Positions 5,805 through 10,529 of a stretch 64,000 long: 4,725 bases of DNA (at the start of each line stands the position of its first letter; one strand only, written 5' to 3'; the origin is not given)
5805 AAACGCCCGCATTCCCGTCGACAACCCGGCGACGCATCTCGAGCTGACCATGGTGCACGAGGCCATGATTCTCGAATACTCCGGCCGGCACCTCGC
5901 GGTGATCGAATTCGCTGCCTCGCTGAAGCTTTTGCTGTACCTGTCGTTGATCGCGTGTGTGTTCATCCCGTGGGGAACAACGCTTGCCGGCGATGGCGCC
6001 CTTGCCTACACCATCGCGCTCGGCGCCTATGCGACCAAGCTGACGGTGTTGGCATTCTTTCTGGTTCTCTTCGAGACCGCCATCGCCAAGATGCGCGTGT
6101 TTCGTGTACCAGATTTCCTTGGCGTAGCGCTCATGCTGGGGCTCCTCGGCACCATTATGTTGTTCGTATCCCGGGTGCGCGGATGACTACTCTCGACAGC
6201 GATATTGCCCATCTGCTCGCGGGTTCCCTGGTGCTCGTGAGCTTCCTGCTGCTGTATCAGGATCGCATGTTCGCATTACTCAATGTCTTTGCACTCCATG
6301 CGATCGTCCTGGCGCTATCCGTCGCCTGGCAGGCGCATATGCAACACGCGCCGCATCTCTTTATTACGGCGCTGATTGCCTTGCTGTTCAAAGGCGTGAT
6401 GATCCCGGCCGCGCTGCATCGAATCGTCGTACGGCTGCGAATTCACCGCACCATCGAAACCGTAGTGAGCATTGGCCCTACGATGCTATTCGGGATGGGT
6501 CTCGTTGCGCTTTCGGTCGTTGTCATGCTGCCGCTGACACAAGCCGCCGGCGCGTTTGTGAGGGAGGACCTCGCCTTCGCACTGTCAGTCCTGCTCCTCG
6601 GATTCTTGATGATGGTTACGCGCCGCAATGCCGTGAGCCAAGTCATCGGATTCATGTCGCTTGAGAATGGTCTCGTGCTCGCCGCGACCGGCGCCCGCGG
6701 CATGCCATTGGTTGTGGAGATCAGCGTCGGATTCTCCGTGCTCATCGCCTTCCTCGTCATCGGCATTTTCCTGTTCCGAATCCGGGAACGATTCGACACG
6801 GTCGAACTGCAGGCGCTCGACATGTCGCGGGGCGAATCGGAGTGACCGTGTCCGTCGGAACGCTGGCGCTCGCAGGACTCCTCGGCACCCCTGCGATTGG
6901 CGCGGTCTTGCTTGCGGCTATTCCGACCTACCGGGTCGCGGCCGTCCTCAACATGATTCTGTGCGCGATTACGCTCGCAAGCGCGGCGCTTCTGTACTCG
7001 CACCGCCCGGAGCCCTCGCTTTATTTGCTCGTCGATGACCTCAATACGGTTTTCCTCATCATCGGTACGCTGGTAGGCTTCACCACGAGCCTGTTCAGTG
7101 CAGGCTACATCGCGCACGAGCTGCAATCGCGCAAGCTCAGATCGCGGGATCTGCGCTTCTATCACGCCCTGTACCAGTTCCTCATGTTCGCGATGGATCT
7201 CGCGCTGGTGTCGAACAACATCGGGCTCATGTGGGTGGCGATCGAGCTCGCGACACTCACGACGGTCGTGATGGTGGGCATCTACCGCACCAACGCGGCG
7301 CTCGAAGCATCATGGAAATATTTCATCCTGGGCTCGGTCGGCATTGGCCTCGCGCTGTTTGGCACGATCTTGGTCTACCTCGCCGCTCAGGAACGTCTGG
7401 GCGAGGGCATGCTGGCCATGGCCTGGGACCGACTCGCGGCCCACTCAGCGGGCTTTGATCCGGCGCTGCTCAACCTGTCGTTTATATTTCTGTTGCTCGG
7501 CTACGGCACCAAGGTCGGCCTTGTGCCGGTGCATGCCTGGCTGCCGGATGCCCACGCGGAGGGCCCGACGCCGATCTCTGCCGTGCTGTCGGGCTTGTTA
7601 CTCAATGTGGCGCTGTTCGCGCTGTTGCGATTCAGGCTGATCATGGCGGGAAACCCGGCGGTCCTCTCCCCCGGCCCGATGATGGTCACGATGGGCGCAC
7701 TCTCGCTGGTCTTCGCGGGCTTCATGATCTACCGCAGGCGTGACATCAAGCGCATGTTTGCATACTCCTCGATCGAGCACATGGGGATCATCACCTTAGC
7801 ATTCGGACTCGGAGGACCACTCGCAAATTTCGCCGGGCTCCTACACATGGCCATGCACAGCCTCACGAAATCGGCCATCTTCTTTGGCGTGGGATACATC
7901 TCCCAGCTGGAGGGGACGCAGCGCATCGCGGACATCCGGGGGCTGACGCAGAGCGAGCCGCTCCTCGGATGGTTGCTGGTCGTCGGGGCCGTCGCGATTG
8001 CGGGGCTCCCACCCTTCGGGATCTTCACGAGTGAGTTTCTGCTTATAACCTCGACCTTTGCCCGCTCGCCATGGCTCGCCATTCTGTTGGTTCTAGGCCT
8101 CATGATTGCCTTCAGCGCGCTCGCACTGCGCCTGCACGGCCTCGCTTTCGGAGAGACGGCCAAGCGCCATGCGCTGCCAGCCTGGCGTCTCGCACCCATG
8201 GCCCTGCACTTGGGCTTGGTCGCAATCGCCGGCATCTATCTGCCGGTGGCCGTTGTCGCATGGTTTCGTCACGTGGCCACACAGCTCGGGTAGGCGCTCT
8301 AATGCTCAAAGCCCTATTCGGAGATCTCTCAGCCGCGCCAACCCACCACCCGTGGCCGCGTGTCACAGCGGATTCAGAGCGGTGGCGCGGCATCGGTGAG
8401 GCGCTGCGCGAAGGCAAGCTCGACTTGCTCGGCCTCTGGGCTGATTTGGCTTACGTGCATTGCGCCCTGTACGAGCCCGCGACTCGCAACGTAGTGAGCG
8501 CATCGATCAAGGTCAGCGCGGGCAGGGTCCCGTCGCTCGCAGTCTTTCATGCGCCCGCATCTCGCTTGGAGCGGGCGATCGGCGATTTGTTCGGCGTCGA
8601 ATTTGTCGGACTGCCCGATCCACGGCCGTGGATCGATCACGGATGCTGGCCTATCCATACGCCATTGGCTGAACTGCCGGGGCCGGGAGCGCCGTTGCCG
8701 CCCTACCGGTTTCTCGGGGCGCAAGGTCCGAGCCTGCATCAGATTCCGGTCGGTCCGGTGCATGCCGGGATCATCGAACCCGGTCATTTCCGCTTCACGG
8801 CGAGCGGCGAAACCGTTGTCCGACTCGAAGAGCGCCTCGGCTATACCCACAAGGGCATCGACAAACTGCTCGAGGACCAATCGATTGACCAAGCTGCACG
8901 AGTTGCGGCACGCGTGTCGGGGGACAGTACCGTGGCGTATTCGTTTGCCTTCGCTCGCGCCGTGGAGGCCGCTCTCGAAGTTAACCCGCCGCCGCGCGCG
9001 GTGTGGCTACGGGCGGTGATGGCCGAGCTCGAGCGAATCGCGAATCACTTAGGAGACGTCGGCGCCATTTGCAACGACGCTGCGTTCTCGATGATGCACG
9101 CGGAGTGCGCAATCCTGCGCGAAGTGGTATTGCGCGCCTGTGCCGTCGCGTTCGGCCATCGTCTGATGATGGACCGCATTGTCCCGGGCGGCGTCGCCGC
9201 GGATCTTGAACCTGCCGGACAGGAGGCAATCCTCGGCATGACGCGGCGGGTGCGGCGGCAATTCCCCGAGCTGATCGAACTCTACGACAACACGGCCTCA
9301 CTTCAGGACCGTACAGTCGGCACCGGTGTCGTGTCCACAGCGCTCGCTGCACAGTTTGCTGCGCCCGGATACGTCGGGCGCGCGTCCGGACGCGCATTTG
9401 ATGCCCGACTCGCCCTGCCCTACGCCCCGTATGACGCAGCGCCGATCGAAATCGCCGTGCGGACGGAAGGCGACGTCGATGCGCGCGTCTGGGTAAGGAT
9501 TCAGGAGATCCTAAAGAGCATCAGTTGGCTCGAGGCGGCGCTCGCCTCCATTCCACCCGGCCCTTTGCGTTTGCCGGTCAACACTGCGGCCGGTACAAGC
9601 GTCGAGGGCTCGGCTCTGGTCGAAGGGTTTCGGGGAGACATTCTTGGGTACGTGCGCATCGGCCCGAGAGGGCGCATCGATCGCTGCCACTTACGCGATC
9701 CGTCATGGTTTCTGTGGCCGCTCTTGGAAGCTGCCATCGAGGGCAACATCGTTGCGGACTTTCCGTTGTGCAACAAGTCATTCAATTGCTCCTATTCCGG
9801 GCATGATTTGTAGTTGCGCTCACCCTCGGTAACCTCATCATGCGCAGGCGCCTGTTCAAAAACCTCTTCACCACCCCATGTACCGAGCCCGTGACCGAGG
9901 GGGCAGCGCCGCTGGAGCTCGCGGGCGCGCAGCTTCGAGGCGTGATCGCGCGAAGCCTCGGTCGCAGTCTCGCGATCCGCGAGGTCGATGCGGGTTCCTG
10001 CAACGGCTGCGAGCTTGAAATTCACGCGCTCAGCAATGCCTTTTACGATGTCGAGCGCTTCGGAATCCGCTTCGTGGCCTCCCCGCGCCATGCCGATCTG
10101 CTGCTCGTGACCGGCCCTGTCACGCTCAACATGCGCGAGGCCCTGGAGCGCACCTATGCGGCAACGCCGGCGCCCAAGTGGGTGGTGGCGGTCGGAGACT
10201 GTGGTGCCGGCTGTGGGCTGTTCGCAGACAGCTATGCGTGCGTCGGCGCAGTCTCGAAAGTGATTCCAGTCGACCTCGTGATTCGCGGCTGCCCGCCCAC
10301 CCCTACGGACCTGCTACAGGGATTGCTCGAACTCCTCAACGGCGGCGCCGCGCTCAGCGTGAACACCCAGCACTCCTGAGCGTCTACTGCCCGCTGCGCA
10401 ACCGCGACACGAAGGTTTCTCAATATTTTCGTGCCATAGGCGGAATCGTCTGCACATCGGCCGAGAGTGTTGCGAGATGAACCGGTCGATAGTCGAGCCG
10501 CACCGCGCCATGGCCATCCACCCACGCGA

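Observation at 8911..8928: NiFe-ligand motif RxCGxC replaced by RVSGDS in both large subunits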

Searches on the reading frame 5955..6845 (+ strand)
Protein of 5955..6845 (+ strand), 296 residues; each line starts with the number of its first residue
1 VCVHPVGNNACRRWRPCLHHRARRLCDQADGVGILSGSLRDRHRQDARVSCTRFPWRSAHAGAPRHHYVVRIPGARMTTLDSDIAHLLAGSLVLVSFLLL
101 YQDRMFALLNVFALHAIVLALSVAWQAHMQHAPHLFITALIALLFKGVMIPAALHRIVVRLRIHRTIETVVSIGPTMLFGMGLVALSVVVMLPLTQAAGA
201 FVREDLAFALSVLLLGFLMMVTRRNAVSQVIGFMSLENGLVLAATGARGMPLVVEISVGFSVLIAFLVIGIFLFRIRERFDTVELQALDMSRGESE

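Call 6: search_protein_families(library=pfam, proteins=[window:5955-6845:+])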
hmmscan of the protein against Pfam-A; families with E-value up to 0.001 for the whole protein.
window:5955-6845:+ (296 aa): 0 families

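Call 8: search_protein_families(library=ncbifam, proteins=[window:5955-6845:+], max_evalue=0.01)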
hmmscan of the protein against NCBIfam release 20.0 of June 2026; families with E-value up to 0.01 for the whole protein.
window:5955-6845:+ (296 aa): 1 family
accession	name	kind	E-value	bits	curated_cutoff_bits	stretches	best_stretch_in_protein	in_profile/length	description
NF008556.0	PRK11492.1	equivalog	7e-20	71.8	136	1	83-290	5-213/216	hydrogenase 4 membrane subunit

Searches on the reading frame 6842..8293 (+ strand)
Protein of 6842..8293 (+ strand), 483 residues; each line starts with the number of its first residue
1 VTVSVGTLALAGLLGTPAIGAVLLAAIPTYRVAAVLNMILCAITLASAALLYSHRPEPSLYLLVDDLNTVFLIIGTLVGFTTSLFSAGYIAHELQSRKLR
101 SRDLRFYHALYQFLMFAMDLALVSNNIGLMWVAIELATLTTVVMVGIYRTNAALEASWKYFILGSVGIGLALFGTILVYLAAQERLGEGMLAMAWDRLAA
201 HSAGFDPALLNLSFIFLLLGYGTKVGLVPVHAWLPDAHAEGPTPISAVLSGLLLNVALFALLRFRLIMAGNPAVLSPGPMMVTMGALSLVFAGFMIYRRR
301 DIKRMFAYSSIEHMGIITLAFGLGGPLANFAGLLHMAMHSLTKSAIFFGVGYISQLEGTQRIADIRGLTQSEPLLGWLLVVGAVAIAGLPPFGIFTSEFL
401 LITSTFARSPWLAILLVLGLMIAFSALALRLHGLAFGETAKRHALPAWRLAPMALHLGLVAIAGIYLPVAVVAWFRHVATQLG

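Call 6: search_protein_families(library=pfam, proteins=[window:6842-8293:+])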
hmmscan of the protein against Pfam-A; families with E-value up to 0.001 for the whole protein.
window:6842-8293:+ (483 aa): 2 families
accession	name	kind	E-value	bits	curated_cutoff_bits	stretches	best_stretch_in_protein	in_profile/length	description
PF00361.26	Proton_antipo_M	-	4.2e-56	190.7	21.5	1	124-420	1-291/294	NADH:quinone oxidoreductase/Mrp antiporter, TM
PF00662.26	Proton_antipo_N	-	3e-05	24.3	24.5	1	60-93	11-44/51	NADH-Ubiquinone oxidoreductase (complex I), chain 5 N-terminus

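Call 67: search_protein_families(library=ncbifam, proteins=[window:6842-8293:+], max_evalue=0.00001)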
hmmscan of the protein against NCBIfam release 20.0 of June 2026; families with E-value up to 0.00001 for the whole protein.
window:6842-8293:+ (483 aa): 72 families (the best 25 are shown)
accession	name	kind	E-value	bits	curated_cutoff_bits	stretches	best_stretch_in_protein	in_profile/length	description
NF005043.0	PRK06458.1-3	equivalog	1.3e-229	763.1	533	1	9-483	8-483/483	hydrogenase 4 subunit F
NF005045.0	PRK06458.1-5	equivalog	5.9e-171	569.7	543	1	9-481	3-481/484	hydrogenase 4 subunit F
NF005044.0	PRK06458.1-4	equivalog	6.7e-111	371.7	610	1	57-477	65-489/531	hydrogenase 4 subunit F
NF005041.0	PRK06458.1-1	equivalog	1.8e-93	314.4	951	1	57-474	65-486/526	hydrogenase 4 subunit F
NF006427.0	PRK08676.1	equivalog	2.2e-85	287.4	511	1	35-483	35-484/486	hydrogenase membrane subunit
NF005042.0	PRK06458.1-2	equivalog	2.5e-67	227.9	437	1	30-440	22-407/439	hydrogenase 4 subunit F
NF006241.0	PRK08377.1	equivalog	9.3e-58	196.4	645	1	51-478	63-473/494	NADH dehydrogenase subunit N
TIGR01972.1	NDH_I_M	subfamily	1.4e-53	182.3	263.8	1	62-466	74-467/486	NADH-quinone oxidoreductase subunit M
NF005086.0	PRK06521.1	equivalog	4.4e-52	177.5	667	1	25-430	35-449/669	hydrogenase 4 subunit B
TIGR01770.1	NDH_I_N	subfamily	4.7e-47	161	332.6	1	36-423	41-420/472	NADH-quinone oxidoreductase subunit NuoN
NF006418.0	PRK08667.1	equivalog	2.5e-46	158.5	794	1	34-439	45-448/644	hydrogenase membrane subunit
NF005097.0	PRK06525.1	equivalog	1.6e-43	149.2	430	1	56-444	66-448/480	hydrogenase 4 subunit D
NF006419.0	PRK08668.1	equivalog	7.5e-41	140.6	617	1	44-479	48-478/613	NADH dehydrogenase subunit M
NF005818.0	PRK07691.1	equivalog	3.7e-39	135.1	586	1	55-444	66-442/496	Na+/H+ antiporter subunit D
NF005141.0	PRK06590.1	equivalog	7.5e-39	134.1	556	1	37-470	52-471/615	NADH-quinone oxidoreductase subunit L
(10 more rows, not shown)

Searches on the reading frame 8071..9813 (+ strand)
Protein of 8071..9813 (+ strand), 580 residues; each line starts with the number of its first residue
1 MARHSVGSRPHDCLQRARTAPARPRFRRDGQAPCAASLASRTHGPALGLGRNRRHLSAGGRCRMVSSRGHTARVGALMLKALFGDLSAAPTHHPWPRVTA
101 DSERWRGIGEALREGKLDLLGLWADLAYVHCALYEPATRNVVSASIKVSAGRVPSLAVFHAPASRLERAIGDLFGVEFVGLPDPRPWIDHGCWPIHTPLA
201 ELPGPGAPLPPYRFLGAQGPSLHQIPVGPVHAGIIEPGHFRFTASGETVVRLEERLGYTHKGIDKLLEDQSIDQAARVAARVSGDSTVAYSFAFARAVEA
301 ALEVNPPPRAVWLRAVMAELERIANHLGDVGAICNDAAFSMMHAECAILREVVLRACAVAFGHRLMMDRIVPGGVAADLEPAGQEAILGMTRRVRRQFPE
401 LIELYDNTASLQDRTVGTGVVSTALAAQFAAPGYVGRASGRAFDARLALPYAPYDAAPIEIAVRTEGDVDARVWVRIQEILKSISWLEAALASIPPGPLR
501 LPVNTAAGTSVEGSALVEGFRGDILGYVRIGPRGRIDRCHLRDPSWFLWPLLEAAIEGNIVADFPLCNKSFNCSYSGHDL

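Call 6: search_protein_families(library=pfam, proteins=[window:8071-9813:+])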
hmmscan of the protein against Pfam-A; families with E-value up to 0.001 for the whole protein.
window:8071-9813:+ (580 aa): 3 families
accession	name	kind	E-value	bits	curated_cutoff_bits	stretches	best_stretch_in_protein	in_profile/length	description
PF00346.24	Complex1_49kDa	-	6.3e-35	121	24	1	347-501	12-166/271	Respiratory-chain NADH dehydrogenase, 49 Kd subunit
PF00329.25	Complex1_30kDa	-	1.2e-06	29.5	22.5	1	131-199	44-114/124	Respiratory-chain NADH dehydrogenase, 30 Kd subunit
PF00374.24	NiFeSe_Hases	-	0.00019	21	25.8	1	261-327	1-67/508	Nickel-dependent hydrogenase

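Call 8: search_protein_families(library=ncbifam, proteins=[window:8071-9813:+], max_evalue=0.01)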
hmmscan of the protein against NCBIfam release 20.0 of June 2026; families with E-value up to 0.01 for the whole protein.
window:8071-9813:+ (580 aa): 8 families
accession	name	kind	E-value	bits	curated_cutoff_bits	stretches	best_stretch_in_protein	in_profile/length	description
NF004739.1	PRK06075.1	equivalog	4e-57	193.7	360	1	225-500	3-278/384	NADH-quinone oxidoreductase subunit D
NF040602.1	F420_dehyd_FpoD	exception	1.5e-44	152.6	600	1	225-572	10-364/372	F420H2 dehydrogenase subunit FpoD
TIGR01962.1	NuoD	equivalog_domain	9.3e-43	146.5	459.35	1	227-502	7-282/386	NADH dehydrogenase (quinone) subunit D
NF009808.0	PRK13292.1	equivalog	8.9e-41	139.6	1156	1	130-497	301-682/791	NADH-quinone oxidoreductase subunit B/C/D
NF008974.0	PRK12322.1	equivalog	3.9e-37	128.1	522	1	225-564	9-350/366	NADH-quinone oxidoreductase subunit D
NF005649.0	PRK07415.1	equivalog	3.9e-29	101.9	583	1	227-499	15-288/394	NAD(P)H-quinone oxidoreductase subunit H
NF008728.0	PRK11742.1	equivalog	5.3e-29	101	840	1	228-500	220-492/598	NADH-quinone oxidoreductase subunit C/D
TIGR03295.1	frhA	equivalog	7.5e-05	21.9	392.5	1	261-326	41-106/412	coenzyme F420 hydrogenase subunit alpha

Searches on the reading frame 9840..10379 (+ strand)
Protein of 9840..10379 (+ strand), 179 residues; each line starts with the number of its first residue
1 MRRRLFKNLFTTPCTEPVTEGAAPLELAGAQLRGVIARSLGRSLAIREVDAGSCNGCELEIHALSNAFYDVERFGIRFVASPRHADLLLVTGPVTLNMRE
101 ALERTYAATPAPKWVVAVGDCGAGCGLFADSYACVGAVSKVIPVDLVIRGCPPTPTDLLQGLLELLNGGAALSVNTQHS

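Call 6: search_protein_families(library=pfam, proteins=[window:9840-10379:+])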
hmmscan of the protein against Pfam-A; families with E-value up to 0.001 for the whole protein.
window:9840-10379:+ (179 aa): 1 family
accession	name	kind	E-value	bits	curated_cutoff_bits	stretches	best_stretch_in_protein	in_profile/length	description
PF01058.29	Oxidored_q6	-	6.8e-31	107.1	27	1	54-165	1-128/128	NADH ubiquinone oxidoreductase, 20 Kd subunit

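Call 8: search_protein_families(library=ncbifam, proteins=[window:9840-10379:+], max_evalue=0.01)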
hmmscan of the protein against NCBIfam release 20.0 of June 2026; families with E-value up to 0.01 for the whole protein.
window:9840-10379:+ (179 aa): 15 families
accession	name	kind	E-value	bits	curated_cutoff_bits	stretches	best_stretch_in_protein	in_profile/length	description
NF005012.1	PRK06411.1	subfamily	9e-37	126.2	116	1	55-165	44-154/166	NADH-quinone oxidoreductase subunit NuoB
TIGR01957.1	nuoB_fam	subfamily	5.8e-33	113.8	142.7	1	54-165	26-138/145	NADH-quinone oxidoreductase subunit B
NF011390.0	PRK14815.1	equivalog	5.4e-28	97.5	281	1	56-165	44-153/183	NADH dehydrogenase subunit B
NF011391.0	PRK14816.1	equivalog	5.9e-28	97.8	283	1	41-165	49-173/196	NADH-quinone oxidoreductase subunit B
NF011392.0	PRK14817.1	equivalog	4.9e-27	94.8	271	1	31-165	21-156/182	NADH-quinone oxidoreductase subunit B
NF011395.0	PRK14820.1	equivalog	5.4e-27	94.7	263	1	51-165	41-153/180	NADH-quinone oxidoreductase subunit B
NF011394.0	PRK14819.1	equivalog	3.7e-26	92.2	312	1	55-165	41-152/264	NADH-quinone oxidoreductase subunit B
NF011393.0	PRK14818.1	equivalog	6.3e-26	90.9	255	1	55-165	41-151/173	NADH dehydrogenase subunit B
NF011388.0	PRK14813.1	equivalog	3.5e-25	89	294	1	56-165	39-149/189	NADH dehydrogenase subunit B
NF009808.0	PRK13292.1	equivalog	7.3e-23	80.3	1156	1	57-165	37-145/791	NADH-quinone oxidoreductase subunit B/C/D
NF011389.0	PRK14814.1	equivalog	1.5e-21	77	285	1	51-165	41-153/186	NADH dehydrogenase subunit B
TIGR03294.1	FrhG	equivalog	3.8e-06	26.8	245.5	1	84-169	50-144/228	coenzyme F420 hydrogenase subunit gamma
NF040831.1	sulfhyd_ShyD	equivalog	4.8e-05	23.1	460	0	52-124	9-86/240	NAD(P)-dependent hydrogenase/sulfhydrogenase 2 subunit delta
NF045875.1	F420_non_VhuG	exception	0.0001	21.6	450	1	134-169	132-167/286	F420-non-reducing hydrogenase subunit VhuG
NF007779.0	PRK10468.1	equivalog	0.0033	16.4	659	1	108-163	144-203/372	hydrogenase 2 small subunit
